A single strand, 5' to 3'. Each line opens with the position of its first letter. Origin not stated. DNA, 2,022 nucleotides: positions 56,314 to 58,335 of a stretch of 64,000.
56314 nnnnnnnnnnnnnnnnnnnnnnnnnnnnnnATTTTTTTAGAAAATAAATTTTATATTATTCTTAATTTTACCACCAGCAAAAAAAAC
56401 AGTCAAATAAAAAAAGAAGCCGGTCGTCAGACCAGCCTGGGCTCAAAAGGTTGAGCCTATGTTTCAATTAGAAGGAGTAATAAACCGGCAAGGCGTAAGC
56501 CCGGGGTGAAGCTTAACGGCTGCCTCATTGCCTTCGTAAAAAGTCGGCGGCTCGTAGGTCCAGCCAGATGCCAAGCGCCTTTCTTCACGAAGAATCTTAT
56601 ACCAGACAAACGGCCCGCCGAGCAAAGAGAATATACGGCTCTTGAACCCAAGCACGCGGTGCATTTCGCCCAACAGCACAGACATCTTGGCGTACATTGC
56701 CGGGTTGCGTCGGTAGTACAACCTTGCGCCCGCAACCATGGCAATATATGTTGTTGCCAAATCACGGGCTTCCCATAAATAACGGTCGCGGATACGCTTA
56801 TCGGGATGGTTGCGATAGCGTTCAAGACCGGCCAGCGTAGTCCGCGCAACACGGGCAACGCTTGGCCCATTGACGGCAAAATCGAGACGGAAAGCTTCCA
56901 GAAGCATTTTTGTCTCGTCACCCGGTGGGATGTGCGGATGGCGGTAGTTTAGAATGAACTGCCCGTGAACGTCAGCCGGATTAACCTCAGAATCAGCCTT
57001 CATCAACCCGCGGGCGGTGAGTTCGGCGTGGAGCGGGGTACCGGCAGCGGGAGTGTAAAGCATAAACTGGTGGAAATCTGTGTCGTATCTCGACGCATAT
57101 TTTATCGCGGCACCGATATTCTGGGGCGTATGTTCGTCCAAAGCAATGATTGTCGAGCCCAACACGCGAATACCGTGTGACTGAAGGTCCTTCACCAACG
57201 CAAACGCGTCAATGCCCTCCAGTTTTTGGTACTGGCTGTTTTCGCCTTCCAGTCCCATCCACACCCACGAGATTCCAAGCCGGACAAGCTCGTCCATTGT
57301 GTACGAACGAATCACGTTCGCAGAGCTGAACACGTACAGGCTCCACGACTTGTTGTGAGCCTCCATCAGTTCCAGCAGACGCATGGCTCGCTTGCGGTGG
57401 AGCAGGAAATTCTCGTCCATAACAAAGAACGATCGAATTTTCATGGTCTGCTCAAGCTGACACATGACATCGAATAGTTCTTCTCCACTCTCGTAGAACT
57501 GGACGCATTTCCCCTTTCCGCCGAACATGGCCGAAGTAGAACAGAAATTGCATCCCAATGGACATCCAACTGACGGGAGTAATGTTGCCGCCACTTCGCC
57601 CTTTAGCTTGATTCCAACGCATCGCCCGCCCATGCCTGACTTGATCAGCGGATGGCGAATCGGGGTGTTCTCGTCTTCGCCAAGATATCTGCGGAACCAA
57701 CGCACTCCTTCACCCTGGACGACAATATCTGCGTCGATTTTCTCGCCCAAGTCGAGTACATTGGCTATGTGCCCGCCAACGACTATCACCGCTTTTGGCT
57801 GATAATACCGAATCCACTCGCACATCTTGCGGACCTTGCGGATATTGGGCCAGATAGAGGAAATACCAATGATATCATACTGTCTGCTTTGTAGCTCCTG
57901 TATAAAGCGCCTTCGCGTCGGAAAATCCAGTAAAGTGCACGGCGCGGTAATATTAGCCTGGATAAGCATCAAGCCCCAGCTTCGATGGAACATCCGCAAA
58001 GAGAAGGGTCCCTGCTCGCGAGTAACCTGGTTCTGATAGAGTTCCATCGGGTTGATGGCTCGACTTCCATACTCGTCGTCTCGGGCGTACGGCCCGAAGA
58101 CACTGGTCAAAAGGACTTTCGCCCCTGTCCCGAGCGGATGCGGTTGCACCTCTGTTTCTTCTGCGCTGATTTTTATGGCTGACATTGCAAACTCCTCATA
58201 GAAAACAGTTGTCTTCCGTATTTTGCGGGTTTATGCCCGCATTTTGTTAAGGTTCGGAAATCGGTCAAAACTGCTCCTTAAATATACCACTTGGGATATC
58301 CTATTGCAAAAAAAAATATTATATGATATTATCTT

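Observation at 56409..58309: Orphan class-B (B12-binding) radical SAM enzyme as an isolated G+C-rich cassette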

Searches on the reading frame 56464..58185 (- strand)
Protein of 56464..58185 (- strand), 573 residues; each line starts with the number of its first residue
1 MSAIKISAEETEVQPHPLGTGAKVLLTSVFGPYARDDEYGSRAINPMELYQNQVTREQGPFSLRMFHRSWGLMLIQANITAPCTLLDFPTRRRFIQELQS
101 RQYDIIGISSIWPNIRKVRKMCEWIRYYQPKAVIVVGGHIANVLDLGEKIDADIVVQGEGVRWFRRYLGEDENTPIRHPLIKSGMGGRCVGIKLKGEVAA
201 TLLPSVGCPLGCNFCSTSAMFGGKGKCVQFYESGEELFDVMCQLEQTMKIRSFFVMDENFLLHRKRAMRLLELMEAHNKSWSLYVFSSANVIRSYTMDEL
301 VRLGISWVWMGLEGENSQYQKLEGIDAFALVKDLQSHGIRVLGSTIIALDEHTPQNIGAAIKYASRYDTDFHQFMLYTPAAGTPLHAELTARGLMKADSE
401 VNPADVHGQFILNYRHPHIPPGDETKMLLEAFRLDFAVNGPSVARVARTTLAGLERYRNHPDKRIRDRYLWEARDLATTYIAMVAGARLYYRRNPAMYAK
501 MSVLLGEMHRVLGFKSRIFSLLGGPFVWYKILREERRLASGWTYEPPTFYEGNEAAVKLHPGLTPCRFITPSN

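Call 3: search_protein_families(library=pfam, proteins=[window:56464-58185:-], max_evalue=0.1)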
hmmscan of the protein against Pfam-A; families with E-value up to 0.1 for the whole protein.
window:56464-58185:- (573 aa): 2 families
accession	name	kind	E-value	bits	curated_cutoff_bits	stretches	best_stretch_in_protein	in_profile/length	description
PF02310.24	B12-binding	-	3.2e-09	37.1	32.1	1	86-162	34-115/121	B12 binding domain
PF04055.27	Radical_SAM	-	4.5e-08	33.9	29.5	1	204-363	3-165/166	Radical SAM superfamily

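Call 4: search_protein_families(library=ncbifam, proteins=[window:56464-58185:-], max_evalue=0.1)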
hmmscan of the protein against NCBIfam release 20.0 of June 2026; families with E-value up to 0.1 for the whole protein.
window:56464-58185:- (573 aa): 14 families
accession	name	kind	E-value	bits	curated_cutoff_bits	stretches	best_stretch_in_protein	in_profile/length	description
TIGR03471.1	HpnJ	equivalog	5.7e-17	61.8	577.6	1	203-453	201-449/472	hopanoid biosynthesis associated radical SAM protein HpnJ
TIGR02026.1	BchE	equivalog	3.1e-12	46.1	481.35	1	205-396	200-394/497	magnesium-protoporphyrin IX monomethyl ester anaerobic oxidative cyclase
TIGR04479.1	bcpD_PhpK_rSAM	subfamily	2.5e-11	42.6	600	2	204-388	246-430/504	PhpK family radical SAM P-methyltransferase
TIGR04367.1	HpnR_B12_rSAM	equivalog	7.5e-09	34.6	650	2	204-314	191-295/490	hopanoid C-3 methylase HpnR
NF038361.1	rSAM_Sden_1168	equivalog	4.3e-08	32.2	575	1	198-363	281-447/560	Sden_1168 family B12-binding radical SAM P-methyltransferase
TIGR04072.2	rSAM_ladder_B12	equivalog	1.3e-06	27.3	360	1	115-315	83-292/443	lipid biosynthesis B12-binding/radical SAM protein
TIGR00433.2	bioB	equivalog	5.1e-05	22.7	225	1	206-387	49-231/307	biotin synthase BioB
TIGR04013.1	B12_SAM_MJ_1487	hypoth_equivalog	7.5e-05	21.7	251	1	95-223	35-175/382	TIGR04013 family B12-binding domain/radical SAM domain-containing protein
NF033712.0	B12_rSAM_KedN5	subfamily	8e-05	21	700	1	98-168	58-131/624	KedN5 family methylcobalamin-dependent radical SAM C-methyltransferase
NF045585.1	rSAM_slr0320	equivalog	0.00016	20.4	775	1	207-312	243-347/511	photosystem II high light acclimation radical SAM protein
NF050148.1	rSAM_ApyD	equivalog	0.00035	19.1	750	1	207-390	207-394/645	RiPP biosynthesis radical SAM protein ApyD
NF011040.0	PRK14470.1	equivalog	0.036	13.5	441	1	180-263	76-160/338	ribosomal RNA large subunit methyltransferase N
TIGR03975.1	rSAM_ocin_1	subfamily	0.057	11.9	281.85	0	93-143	119-167/606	RiPP maturation radical SAM C-methyltransferase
TIGR04280.1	geopep_mat_rSAM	hypoth_equivalog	0.069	12.1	400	1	198-318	84-206/428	geopeptide radical SAM maturase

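Call 6: find_homologous_proteins(query=window:56464-58185:-)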
Query window:56464-58185:- (573 aa): 8000 proteins with E <= 0.001 among 8000 candidates; the best 120 are listed.
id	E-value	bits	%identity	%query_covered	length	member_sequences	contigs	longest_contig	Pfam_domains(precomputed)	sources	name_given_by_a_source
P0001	0.0e+0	1338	100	100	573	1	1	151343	PF04055.28,PF02310.25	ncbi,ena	-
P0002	0.0e+0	1034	79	97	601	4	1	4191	PF04055.28,PF02310.25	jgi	jgi:radical SAM superfamily enzyme YgiQ (UPF0313 family)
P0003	9.9e-285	963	78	92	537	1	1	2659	PF04055.28,PF02310.25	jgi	jgi:radical SAM superfamily enzyme YgiQ (UPF0313 family)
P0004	7.1e-274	928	68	99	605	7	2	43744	PF04055.28,PF02310.25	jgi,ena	-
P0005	2.5e-273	926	68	97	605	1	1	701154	PF04055.28,PF02310.25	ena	-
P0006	2.6e-272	922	70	98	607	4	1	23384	PF04055.28,PF02310.25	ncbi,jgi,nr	ncbi:MAG TPA: cobalamin-dependent protein [Phycisphaerae bacterium]|nr:cobalamin-dependent protein [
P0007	3.1e-272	922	70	97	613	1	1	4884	PF04055.28,PF02310.25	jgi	-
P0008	1.0e-271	920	69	97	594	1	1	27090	PF04055.28,PF02310.25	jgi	jgi:hypothetical protein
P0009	1.3e-271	920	70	97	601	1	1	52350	PF04055.28,PF02310.25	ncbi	-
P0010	7.2e-271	918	71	94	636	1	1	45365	PF04055.28,PF02310.25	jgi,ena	-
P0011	8.1e-271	917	68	97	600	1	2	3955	PF04055.28,PF02310.25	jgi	jgi:radical SAM superfamily enzyme YgiQ (UPF0313 family)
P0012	1.8e-270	916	69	97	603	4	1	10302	PF04055.28,PF02310.25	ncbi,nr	ncbi:MAG TPA: radical SAM protein [Planctomycetaceae bacterium]|nr:radical SAM protein [Planctomycet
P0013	3.0e-270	916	69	97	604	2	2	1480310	PF04055.28,PF02310.25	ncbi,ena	ncbi:MAG: B12-binding domain-containing radical SAM protein [Thermoguttaceae bacterium]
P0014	3.8e-270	915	68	100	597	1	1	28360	PF04055.28,PF02310.25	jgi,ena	-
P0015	4.1e-270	915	68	99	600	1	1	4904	PF04055.28,PF02310.25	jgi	-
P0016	7.5e-270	914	70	94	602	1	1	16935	PF04055.28,PF02310.25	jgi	jgi:radical SAM superfamily enzyme YgiQ (UPF0313 family)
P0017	1.0e-269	914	69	97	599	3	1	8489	PF04055.28,PF02310.25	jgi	-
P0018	1.4e-269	913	68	98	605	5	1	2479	PF04055.28,PF02310.25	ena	-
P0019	2.0e-269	913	70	97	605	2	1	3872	PF04055.28,PF02310.25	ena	-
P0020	2.4e-269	913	66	99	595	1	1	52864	PF04055.28,PF02310.25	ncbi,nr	ncbi:MAG: cobalamin-dependent protein [Pirellulales bacterium]|nr:cobalamin-dependent protein [Pirel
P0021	2.5e-269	912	69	97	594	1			PF04055.28,PF02310.25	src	-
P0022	3.0e-269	912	68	99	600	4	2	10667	PF04055.28,PF02310.25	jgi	jgi:radical SAM superfamily enzyme YgiQ (UPF0313 family)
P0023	6.4e-269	911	68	97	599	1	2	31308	PF04055.28,PF02310.25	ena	-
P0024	7.1e-269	911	68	97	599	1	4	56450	PF04055.28,PF02310.25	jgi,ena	jgi:hypothetical protein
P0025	7.5e-269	911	67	100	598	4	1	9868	PF04055.28,PF02310.25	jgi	-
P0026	9.6e-269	911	69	96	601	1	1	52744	PF04055.28,PF02310.25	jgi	jgi:radical SAM superfamily enzyme YgiQ (UPF0313 family)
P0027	1.1e-268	910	71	94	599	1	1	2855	PF04055.28,PF02310.25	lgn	-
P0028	1.4e-268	910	68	99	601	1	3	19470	PF04055.28,PF02310.25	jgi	jgi:radical SAM superfamily enzyme YgiQ (UPF0313 family)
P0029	1.9e-268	910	68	98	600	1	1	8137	PF04055.28,PF02310.25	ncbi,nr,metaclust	ncbi:MAG: hypothetical protein A2V70_15160 [Planctomycetes bacterium RBG_13_63_9]|nr:MAG: hypothetic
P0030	2.2e-268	909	70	97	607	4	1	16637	PF04055.28,PF02310.25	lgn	-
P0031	2.4e-268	909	69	97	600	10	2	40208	PF04055.28,PF02310.25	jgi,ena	-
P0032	3.0e-268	909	66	99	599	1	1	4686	PF04055.28,PF02310.25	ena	-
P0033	8.2e-268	908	68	97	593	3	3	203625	PF04055.28,PF02310.25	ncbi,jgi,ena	jgi:hypothetical protein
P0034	9.9e-268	907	68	97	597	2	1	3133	PF04055.28,PF02310.25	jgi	jgi:radical SAM superfamily enzyme YgiQ (UPF0313 family)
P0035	1.1e-267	907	67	97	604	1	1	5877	PF04055.28,PF02310.25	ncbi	-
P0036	1.1e-267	907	68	99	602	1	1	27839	PF04055.28,PF02310.25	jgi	jgi:radical SAM superfamily enzyme YgiQ (UPF0313 family)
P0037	1.2e-267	907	69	97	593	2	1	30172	PF04055.28,PF02310.25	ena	-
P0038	1.2e-267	907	67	97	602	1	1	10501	PF04055.28,PF02310.25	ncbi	-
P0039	2.2e-267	906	69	97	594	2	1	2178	PF04055.28,PF02310.25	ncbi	-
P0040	2.3e-267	906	69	97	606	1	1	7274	PF04055.28,PF02310.25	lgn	-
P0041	2.4e-267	906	69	97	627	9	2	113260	PF04055.28,PF02310.25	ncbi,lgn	-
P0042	2.7e-267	906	68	99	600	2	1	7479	PF04055.28,PF02310.25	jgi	jgi:radical SAM superfamily enzyme YgiQ (UPF0313 family)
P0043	2.8e-267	906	68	98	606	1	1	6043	PF04055.28,PF02310.25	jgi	jgi:radical SAM superfamily enzyme YgiQ (UPF0313 family)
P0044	3.5e-267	905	68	97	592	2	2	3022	PF04055.28,PF02310.25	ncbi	ncbi:MAG: B12-binding domain-containing radical SAM protein [Thermoguttaceae bacterium]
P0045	3.7e-267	905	67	99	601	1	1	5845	PF04055.28,PF02310.25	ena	-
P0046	3.7e-267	905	70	94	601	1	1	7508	PF04055.28,PF02310.25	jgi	jgi:radical SAM superfamily enzyme YgiQ (UPF0313 family)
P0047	3.9e-267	905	67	99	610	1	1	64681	PF04055.28,PF02310.25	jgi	jgi:radical SAM superfamily enzyme YgiQ (UPF0313 family)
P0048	4.4e-267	905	69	97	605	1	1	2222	PF04055.28,PF02310.25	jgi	jgi:radical SAM superfamily enzyme YgiQ (UPF0313 family)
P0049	4.5e-267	905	71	94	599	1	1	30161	PF04055.28,PF02310.25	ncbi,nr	ncbi:MAG: cobalamin B12-binding domain-containing protein [Pirellulales bacterium]|nr:cobalamin B12-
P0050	5.0e-267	905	69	97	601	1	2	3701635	PF04055.28,PF02310.25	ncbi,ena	-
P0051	5.5e-267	905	71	95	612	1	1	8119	PF04055.28,PF02310.25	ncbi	-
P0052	6.1e-267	905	67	98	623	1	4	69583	PF04055.28,PF02310.25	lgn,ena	-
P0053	8.7e-267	904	69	97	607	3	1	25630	PF04055.28,PF02310.25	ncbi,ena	-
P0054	1.1e-266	904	68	98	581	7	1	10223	PF04055.28,PF02310.25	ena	-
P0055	1.1e-266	904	68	97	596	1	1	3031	PF04055.28,PF02310.25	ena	-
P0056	1.3e-266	904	68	98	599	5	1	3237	PF04055.28,PF02310.25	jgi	jgi:radical SAM superfamily enzyme YgiQ (UPF0313 family)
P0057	1.3e-266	904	71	95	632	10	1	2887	PF04055.28,PF02310.25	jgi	-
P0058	1.4e-266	903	69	97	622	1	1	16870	PF04055.28,PF02310.25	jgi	-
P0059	1.5e-266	903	68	97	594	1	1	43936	PF04055.28,PF02310.25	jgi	jgi:hypothetical protein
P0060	1.6e-266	903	67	97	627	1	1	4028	PF04055.28,PF02310.25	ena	-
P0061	2.3e-266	903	68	98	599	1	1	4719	PF04055.28,PF02310.25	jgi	jgi:radical SAM superfamily enzyme YgiQ (UPF0313 family)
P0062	2.9e-266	902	69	97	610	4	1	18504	PF04055.28,PF02310.25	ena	-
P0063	3.0e-266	902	67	99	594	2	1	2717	PF04055.28,PF02310.25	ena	-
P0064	3.6e-266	902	67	97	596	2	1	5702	PF04055.28,PF02310.25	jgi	jgi:biotin synthase-like enzyme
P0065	3.7e-266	902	67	97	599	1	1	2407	PF04055.28,PF02310.25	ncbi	-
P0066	5.4e-266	902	69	96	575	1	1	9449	PF04055.28,PF02310.25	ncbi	-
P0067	6.9e-266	901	68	97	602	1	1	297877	PF04055.28,PF02310.25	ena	-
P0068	7.1e-266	901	69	97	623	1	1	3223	PF04055.28,PF02310.25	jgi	jgi:radical SAM superfamily enzyme YgiQ (UPF0313 family)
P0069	7.1e-266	901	69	97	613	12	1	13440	PF04055.28,PF02310.25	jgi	-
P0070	7.1e-266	901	67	97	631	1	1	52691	PF04055.28,PF02310.25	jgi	jgi:radical SAM superfamily enzyme YgiQ (UPF0313 family)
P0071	7.4e-266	901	67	97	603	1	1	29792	PF04055.28,PF02310.25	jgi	-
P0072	1.0e-265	901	69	97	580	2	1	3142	PF04055.28,PF02310.25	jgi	jgi:radical SAM superfamily enzyme YgiQ (UPF0313 family)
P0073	1.4e-265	900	67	98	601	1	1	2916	PF04055.28,PF02310.25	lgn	-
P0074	1.6e-265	900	67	97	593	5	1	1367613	PF04055.28,PF02310.25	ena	-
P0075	1.7e-265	900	67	98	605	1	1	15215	PF04055.28,PF02310.25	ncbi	-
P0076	1.9e-265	900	67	97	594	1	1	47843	PF04055.28,PF02310.25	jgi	jgi:radical SAM superfamily enzyme YgiQ (UPF0313 family)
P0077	2.1e-265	900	68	97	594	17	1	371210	PF04055.28,PF02310.25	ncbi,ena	-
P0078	2.2e-265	900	67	100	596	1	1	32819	PF04055.28,PF02310.25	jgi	-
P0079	2.2e-265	899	68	97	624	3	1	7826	PF04055.28,PF02310.25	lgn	-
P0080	2.6e-265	899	68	98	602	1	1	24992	PF04055.28,PF02310.25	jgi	jgi:hypothetical protein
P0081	2.9e-265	899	67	97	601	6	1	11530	PF04055.28,PF02310.25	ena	-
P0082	3.2e-265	899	69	97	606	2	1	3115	PF04055.28,PF02310.25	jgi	jgi:radical SAM superfamily enzyme YgiQ (UPF0313 family)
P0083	3.2e-265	899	66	99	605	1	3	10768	PF04055.28,PF02310.25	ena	-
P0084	3.3e-265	899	69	98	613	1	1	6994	PF04055.28,PF02310.25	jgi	jgi:radical SAM superfamily enzyme YgiQ (UPF0313 family)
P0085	3.4e-265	899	68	97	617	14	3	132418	PF04055.28,PF02310.25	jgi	jgi:radical SAM superfamily enzyme YgiQ (UPF0313 family)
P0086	4.4e-265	899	68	97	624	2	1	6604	PF04055.28,PF02310.25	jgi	-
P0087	4.5e-265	898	69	97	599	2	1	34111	PF04055.28,PF02310.25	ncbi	-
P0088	6.0e-265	898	68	99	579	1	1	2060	PF04055.28,PF02310.25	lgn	-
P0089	6.0e-265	898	66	99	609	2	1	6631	PF04055.28,PF02310.25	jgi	jgi:radical SAM superfamily enzyme YgiQ (UPF0313 family)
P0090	8.1e-265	898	67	97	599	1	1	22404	PF04055.28,PF02310.25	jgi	jgi:radical SAM superfamily enzyme YgiQ (UPF0313 family)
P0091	8.2e-265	898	68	97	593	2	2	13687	PF04055.28,PF02310.25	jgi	jgi:radical SAM superfamily enzyme YgiQ (UPF0313 family)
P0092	1.2e-264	897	67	99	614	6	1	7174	PF04055.28,PF02310.25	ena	-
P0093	1.3e-264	897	71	94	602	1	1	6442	PF04055.28,PF02310.25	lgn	-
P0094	1.3e-264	897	67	97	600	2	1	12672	PF04055.28,PF02310.25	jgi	-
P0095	1.5e-264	897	68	99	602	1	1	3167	PF04055.28,PF02310.25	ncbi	-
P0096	1.5e-264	897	66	98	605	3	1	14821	PF04055.28,PF02310.25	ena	-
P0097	1.8e-264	896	67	99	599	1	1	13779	PF04055.28,PF02310.25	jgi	jgi:radical SAM superfamily enzyme YgiQ (UPF0313 family)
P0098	2.4e-264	896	67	97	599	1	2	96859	PF04055.28,PF02310.25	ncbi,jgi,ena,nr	ncbi:MAG TPA: cobalamin-dependent protein [Thermoguttaceae bacterium]|nr:cobalamin-dependent protein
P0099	2.6e-264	896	68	97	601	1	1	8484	PF04055.28,PF02310.25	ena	-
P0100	2.7e-264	896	68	97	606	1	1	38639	PF04055.28,PF02310.25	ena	-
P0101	3.1e-264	896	70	95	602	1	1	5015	PF04055.28,PF02310.25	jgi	jgi:radical SAM superfamily enzyme YgiQ (UPF0313 family)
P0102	3.1e-264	896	65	99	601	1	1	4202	PF04055.28,PF02310.25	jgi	-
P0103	3.3e-264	896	67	98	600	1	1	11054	PF04055.28,PF02310.25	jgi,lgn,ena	-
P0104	3.7e-264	895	67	97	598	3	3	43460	PF04055.28,PF02310.25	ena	-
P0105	3.7e-264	895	67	97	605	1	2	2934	PF04055.28,PF02310.25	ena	-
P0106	5.0e-264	895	68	99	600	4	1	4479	PF04055.28,PF02310.25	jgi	-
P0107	5.4e-264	895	69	94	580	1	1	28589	PF04055.28,PF02310.25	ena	-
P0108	5.5e-264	895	69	94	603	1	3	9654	PF04055.28,PF02310.25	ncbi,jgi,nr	ncbi:MAG: cobalamin B12-binding domain-containing protein [Planctomycetes bacterium]|nr:cobalamin B1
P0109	5.6e-264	895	67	96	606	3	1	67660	PF04055.28,PF02310.25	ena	-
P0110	5.8e-264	895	68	100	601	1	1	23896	PF04055.28,PF02310.25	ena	-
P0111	6.1e-264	895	67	97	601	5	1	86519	PF04055.28,PF02310.25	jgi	jgi:radical SAM superfamily enzyme YgiQ (UPF0313 family)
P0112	7.2e-264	894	69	96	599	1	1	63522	PF04055.28,PF02310.25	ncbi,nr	ncbi:MAG: cobalamin-dependent protein [Pirellulales bacterium]|nr:cobalamin-dependent protein [Pirel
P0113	9.1e-264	894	68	97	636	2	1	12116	PF04055.28,PF02310.25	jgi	jgi:radical SAM superfamily enzyme YgiQ (UPF0313 family)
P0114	1.0e-263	894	69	94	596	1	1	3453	PF04055.28,PF02310.25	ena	-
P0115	1.1e-263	894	67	97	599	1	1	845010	PF04055.28,PF02310.25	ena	-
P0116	1.7e-263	893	67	97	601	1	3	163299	PF04055.28,PF02310.25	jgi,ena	jgi:radical SAM superfamily enzyme YgiQ (UPF0313 family)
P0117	2.1e-263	893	66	98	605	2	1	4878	PF04055.28,PF02310.25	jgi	-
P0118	2.9e-263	893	68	97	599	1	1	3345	PF04055.28,PF02310.25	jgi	jgi:radical SAM superfamily enzyme YgiQ (UPF0313 family)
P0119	2.9e-263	892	68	97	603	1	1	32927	PF04055.28,PF02310.25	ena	-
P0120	3.9e-263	892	68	97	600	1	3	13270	PF04055.28,PF02310.25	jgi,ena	-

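Call 9: find_encoding_contigs(protein=P0002, flank=10000, max_places=4)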
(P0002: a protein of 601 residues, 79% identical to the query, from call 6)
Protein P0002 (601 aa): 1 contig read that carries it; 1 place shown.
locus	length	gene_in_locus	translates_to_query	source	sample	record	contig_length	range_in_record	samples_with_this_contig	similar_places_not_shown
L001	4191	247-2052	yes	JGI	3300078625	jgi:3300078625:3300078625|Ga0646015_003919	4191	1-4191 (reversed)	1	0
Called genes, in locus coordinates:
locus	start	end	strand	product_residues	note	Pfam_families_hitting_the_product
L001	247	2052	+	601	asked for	PF02310:B12-binding, PF04055:Radical_SAM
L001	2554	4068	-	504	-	-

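Call 10: find_encoding_contigs(protein=P0003, flank=10000, max_places=4)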
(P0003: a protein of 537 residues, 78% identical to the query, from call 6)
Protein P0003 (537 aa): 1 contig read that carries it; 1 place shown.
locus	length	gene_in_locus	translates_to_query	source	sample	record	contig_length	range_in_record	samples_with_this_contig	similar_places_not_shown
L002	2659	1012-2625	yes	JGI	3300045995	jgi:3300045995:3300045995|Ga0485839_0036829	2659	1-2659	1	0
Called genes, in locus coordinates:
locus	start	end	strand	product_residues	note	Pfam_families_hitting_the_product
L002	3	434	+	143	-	?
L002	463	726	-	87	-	PF01649:Ribosomal_S20p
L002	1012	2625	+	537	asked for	PF02310:B12-binding, PF04055:Radical_SAM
